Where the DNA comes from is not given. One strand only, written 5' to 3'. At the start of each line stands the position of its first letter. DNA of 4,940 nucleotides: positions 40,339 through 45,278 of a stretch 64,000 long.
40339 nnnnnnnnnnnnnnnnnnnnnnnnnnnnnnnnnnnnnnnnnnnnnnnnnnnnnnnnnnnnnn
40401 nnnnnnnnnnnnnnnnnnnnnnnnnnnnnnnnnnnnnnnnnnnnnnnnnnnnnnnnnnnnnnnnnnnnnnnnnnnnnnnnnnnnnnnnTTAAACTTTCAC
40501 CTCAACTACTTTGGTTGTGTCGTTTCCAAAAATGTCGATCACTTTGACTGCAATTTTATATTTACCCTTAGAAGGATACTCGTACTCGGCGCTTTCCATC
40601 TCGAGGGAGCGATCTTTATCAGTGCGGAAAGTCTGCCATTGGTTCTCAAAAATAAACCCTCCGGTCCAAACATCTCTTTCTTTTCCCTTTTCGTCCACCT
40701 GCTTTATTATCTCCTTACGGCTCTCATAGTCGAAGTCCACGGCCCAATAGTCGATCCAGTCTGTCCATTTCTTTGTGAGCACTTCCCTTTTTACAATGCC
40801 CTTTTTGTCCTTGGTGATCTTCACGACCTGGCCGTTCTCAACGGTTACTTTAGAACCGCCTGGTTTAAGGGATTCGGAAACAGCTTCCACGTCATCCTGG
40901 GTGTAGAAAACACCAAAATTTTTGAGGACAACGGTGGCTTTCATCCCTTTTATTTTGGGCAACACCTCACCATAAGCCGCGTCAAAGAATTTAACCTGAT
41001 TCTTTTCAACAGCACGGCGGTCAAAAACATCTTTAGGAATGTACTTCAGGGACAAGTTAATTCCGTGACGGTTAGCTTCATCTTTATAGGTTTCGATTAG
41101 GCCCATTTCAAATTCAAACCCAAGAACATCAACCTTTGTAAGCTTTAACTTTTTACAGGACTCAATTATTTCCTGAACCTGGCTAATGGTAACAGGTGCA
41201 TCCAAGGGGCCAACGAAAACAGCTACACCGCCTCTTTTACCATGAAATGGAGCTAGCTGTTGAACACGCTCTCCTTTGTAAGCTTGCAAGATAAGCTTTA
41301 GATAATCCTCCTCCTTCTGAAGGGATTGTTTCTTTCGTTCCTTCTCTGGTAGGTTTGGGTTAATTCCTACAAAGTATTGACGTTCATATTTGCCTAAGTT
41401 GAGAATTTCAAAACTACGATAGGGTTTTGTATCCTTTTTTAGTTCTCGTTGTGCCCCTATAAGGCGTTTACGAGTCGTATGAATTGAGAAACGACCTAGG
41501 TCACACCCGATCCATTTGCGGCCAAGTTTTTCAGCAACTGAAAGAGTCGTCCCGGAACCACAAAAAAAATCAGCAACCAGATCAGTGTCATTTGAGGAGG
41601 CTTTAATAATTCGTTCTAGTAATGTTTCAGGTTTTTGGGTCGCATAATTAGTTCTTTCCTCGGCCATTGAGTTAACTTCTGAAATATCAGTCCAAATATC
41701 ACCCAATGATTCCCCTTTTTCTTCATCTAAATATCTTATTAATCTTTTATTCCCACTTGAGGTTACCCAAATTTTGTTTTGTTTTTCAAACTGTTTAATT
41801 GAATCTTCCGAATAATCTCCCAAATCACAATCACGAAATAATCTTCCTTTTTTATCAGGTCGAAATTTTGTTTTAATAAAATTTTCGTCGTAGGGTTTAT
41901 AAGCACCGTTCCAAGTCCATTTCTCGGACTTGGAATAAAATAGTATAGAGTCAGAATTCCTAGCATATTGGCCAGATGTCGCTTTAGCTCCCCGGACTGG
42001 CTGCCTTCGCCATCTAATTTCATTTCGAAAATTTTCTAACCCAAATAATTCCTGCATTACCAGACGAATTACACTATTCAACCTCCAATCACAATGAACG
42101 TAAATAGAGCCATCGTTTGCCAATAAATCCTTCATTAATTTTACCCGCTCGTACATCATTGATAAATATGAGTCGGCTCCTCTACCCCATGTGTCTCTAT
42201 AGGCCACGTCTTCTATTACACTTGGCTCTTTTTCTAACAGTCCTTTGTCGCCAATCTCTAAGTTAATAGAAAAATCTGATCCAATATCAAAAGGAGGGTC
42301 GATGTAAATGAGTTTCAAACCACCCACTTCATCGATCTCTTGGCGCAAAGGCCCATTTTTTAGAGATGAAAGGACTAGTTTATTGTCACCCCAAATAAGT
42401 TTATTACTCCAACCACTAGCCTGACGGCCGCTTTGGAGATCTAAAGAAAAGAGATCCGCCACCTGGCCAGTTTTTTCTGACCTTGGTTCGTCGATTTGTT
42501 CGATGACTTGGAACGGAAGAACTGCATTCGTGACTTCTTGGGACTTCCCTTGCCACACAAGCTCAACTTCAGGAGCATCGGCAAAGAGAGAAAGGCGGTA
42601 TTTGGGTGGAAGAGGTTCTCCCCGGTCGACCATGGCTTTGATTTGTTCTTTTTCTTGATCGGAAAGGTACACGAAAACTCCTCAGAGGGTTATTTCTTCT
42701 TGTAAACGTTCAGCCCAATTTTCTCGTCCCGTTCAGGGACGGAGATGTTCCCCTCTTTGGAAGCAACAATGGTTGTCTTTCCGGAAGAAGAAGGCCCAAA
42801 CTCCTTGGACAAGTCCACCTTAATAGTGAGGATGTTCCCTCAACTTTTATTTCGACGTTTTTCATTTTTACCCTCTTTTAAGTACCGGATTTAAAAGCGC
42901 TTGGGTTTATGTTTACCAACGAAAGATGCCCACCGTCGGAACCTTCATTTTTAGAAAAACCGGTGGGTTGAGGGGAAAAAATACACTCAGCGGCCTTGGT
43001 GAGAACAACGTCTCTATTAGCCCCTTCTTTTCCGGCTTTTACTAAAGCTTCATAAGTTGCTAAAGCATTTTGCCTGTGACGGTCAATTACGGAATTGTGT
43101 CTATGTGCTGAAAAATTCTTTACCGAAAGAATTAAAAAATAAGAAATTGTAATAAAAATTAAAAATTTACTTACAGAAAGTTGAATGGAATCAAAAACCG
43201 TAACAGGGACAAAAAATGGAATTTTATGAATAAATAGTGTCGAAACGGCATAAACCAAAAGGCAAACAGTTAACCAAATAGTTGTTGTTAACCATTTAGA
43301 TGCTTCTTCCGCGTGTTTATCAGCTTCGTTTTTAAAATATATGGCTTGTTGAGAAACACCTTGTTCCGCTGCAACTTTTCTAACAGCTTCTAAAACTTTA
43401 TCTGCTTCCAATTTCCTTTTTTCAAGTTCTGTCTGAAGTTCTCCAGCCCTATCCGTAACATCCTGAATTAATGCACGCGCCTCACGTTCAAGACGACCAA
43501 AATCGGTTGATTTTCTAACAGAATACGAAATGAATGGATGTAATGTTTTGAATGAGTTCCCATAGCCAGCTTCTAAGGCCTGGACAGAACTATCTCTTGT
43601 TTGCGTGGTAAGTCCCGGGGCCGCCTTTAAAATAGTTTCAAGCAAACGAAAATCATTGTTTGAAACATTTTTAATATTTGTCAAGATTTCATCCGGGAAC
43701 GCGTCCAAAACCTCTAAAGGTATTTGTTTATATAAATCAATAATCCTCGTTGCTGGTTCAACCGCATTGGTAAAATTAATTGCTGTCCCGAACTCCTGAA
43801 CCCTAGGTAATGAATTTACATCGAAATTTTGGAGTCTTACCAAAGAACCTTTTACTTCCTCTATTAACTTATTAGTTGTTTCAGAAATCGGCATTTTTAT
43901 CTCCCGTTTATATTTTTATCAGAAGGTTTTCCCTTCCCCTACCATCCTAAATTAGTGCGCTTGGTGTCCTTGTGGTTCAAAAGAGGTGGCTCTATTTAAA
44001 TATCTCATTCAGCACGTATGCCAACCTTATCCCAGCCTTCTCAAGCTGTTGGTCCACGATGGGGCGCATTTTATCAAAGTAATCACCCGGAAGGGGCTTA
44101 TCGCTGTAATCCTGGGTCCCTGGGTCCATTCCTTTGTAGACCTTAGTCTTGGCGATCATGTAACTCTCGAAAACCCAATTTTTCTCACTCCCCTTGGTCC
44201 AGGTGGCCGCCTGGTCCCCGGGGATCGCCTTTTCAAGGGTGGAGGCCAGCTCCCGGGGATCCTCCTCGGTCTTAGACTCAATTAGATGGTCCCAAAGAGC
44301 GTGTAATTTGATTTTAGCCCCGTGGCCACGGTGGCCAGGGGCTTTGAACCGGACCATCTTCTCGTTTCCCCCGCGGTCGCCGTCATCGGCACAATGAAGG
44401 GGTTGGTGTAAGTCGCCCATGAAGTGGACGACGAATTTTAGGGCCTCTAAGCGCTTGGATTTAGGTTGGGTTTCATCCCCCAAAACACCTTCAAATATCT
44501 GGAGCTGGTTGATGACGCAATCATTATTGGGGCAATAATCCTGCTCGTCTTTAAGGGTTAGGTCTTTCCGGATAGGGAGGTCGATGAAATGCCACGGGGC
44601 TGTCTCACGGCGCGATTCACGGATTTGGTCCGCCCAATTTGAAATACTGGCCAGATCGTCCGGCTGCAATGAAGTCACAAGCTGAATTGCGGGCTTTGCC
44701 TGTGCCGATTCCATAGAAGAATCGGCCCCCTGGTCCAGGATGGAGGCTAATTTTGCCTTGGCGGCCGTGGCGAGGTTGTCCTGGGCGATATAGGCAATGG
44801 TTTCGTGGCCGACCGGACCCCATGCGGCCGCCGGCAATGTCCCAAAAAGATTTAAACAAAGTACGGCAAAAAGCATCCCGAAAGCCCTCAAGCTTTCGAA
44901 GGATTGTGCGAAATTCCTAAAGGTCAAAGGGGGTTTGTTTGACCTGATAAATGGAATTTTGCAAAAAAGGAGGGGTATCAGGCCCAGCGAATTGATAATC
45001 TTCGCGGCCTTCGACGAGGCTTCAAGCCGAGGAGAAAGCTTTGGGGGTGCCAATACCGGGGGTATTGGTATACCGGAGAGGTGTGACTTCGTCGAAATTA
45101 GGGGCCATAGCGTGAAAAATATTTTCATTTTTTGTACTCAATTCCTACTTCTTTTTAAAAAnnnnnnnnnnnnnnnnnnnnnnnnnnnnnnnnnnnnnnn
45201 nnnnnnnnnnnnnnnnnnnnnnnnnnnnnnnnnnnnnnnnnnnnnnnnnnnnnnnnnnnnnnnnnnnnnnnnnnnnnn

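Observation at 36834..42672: Type III restriction-modification operon with a translationally coupled third gene encoding a PHP-phosphoesterase / SMC-like ABC-ATPase, inactivated by an IS remnant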

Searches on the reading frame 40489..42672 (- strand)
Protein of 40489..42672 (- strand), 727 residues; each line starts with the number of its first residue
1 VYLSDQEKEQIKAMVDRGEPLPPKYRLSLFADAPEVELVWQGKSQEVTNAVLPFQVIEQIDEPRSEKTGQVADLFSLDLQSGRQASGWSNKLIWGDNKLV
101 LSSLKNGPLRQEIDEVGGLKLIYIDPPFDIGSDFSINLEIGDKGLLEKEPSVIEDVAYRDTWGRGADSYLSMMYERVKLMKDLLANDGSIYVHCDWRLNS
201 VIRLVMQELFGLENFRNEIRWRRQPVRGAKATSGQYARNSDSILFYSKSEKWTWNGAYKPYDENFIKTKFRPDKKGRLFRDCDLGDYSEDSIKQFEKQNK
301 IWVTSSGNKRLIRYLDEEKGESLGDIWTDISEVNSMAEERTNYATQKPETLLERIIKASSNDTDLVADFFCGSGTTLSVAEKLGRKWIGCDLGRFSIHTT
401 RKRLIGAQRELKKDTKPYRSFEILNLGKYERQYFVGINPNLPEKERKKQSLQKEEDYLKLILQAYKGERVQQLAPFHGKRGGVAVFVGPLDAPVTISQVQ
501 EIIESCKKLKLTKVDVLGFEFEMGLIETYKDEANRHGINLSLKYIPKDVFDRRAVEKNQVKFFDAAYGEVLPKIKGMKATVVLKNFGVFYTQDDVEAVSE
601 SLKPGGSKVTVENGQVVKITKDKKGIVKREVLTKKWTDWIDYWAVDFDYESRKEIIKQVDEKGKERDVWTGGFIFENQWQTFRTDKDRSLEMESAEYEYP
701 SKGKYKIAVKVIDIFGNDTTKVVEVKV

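Call 4: search_protein_families(library=pfam, proteins=[window:40489-42672:-], max_evalue=0.01)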
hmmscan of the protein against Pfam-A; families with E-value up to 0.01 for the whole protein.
window:40489-42672:- (727 aa): 2 families
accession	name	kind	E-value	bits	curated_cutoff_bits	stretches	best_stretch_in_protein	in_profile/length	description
PF01555.25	N6_N4_Mtase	-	1e-44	153.6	26.7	1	120-395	2-214/221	DNA methylase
PF02086.21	MethyltransfD12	-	0.0094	16.1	22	0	350-468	7-118/253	D12 class N6 adenine-specific DNA methyltransferase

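Call 5: search_protein_families(library=padloc, proteins=[window:40489-42672:-], max_evalue=0.01)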
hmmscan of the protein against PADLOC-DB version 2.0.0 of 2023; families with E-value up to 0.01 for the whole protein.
window:40489-42672:- (727 aa): 61 families (the best 25 are shown)
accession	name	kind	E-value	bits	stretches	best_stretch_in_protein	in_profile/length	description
PDLC03633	MTase_III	-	4.2e-118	393.7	2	37-587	21-524/616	Type III methyltransferase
PDLC03354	MTase_II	-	4.7e-60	201.8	2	76-280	60-239/425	Type II methyltransferase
PDLC03339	MTase_II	-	1.1e-43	147.6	1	119-404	23-271/399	Type II methyltransferase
PDLC03638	MTase_III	-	5.3e-43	145.4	1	155-395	419-668/816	Type III methyltransferase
PDLC03636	MTase_III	-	8.9e-41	138.3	3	331-400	332-401/575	Type III methyltransferase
PDLC03635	MTase_III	-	3.1e-39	133.2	2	89-265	218-369/708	Type III methyltransferase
PDLC03644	MTase_III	-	6.7e-39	132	2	38-277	4-217/542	Type III methyltransferase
PDLC03300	MTase_II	-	9.1e-35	118.2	2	318-406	191-278/302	Type II methyltransferase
PDLC03371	MTase_II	-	4.3e-33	112.9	1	119-409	30-257/260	Type II methyltransferase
PDLC03632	MTase_III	-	9.4e-32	108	2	291-408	417-533/983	Type III methyltransferase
PDLC03634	MTase_III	-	6.6e-31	105.9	2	89-289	94-293/621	Type III methyltransferase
PDLC03299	MTase_II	-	6e-28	96.2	2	322-406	176-259/296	Type II methyltransferase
PDLC03641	MTase_III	-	4.9e-23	79.5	2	90-274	105-285/657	Type III methyltransferase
PDLC03265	MTase_II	-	5.8e-22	76.6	2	308-404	236-328/333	Type II methyltransferase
PDLC03320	MTase_II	-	5.4e-19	66.4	2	322-406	193-276/289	Type II methyltransferase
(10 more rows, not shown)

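Call 6: search_protein_families(library=ncbifam, proteins=[window:40489-42672:-], max_evalue=0.01)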
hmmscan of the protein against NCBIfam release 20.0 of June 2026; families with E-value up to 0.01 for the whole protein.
window:40489-42672:- (727 aa): 3 families
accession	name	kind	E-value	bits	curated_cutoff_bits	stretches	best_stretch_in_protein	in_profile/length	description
NF008572.0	PRK11524.1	equivalog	6.4e-20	71.4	292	1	324-408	177-260/294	adenine-specific DNA-methyltransferase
NF050803.1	DnaMtaseCcrMCaul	equivalog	8.9e-17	61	830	1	338-411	181-254/350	adenine-specific DNA-methyltransferase CcrM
NF010253.0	PRK13699.1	subfamily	8.5e-06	25.6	244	1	341-414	142-215/226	DNA methyltransferase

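Call 55: search_solved_structures(query=window:40492-42672:-, max_evalue=0.001)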
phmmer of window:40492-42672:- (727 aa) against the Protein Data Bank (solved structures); distinct sequences matched with E-value up to 0.001: 11.
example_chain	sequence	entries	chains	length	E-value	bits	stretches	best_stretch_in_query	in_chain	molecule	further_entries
1g60_A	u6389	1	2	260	3.5e-19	71.9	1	313-394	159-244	Adenine-specific Methyltransferase MboIIA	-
7dsu_A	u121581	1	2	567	6.8e-13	51.1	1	89-216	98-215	Mbo45V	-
9c3u_A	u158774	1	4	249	1.7e-11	46.5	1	318-394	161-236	Methyltransferase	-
6k0w_B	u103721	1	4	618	1.7e-11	46.4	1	89-253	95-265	Adenine specific DNA methyltransferase (Mod)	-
8urk_A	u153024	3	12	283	2.6e-11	45.8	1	319-394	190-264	Methyltransferase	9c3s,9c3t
4zcf_A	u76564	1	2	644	3.9e-10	41.9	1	91-225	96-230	Restriction endonuclease EcoP15I, modification subunit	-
6pbd_A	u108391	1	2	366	1.5e-09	40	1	338-392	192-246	Modification methylase CcrMI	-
1nw8_A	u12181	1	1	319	3e-09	39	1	315-406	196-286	MODIFICATION METHYLASE RSRI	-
1eg2_A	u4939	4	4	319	3e-09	39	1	315-406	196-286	MODIFICATION METHYLASE RSRI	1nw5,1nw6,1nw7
5hek_A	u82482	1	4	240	2e-07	33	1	338-404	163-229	Adenine specific DNA methyltransferase (DpnA)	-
5hfj_A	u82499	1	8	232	2e-07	33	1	338-404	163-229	Adenine specific DNA methyltransferase (DpnA)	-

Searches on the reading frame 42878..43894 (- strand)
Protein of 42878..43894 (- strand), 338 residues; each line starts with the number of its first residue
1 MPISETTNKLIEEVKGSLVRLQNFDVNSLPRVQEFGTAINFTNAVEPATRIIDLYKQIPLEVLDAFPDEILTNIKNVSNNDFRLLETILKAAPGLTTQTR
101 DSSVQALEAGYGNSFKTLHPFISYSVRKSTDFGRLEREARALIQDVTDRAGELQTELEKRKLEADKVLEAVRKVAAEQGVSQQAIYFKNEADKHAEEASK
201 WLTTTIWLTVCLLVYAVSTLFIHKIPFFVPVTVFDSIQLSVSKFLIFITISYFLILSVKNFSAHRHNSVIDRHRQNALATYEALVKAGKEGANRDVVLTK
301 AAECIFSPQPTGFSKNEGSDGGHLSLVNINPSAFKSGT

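Call 4: search_protein_families(library=pfam, proteins=[window:42878-43894:-], max_evalue=0.01)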
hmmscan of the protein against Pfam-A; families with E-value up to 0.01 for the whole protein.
window:42878-43894:- (338 aa): 1 family
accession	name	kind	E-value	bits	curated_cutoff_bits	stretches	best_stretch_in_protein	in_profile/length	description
PF19658.4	DUF6161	-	0.00021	21.3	27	1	181-318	78-214/216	Family of unknown function (DUF6161)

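Call 5: search_protein_families(library=padloc, proteins=[window:42878-43894:-], max_evalue=0.01)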
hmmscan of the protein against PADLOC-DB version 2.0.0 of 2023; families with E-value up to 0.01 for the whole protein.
window:42878-43894:- (338 aa): 1 family
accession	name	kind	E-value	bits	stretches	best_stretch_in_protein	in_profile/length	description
PDLC04757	PDC-M64B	-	0.0093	13.9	0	156-214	19-75/128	-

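Call 6: search_protein_families(library=ncbifam, proteins=[window:42878-43894:-], max_evalue=0.01)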
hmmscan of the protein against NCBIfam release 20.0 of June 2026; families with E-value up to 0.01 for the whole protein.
window:42878-43894:- (338 aa): 0 families

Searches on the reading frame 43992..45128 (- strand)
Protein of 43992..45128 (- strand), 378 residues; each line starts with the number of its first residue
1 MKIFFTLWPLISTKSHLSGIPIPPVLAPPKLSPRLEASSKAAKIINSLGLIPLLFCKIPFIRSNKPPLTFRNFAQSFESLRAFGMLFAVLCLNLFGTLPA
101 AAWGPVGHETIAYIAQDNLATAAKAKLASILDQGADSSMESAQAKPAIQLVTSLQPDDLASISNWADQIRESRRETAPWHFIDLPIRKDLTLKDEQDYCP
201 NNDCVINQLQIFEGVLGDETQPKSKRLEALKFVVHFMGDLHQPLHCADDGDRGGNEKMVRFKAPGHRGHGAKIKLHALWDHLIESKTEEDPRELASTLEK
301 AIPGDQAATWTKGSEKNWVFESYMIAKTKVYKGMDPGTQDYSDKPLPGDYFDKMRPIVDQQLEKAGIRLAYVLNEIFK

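Call 68: search_protein_families(library=ncbifam, proteins=[window:43992-45128:-], max_evalue=0.00001)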
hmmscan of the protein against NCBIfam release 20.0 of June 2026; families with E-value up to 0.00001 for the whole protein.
window:43992-45128:- (378 aa): 0 families

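Call 85: find_encoding_contigs(protein=window:43992-45128:-, flank=10000, max_places=5)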
Protein window:43992-45128:- (378 aa): no gene with exactly this product is on record in the collection.
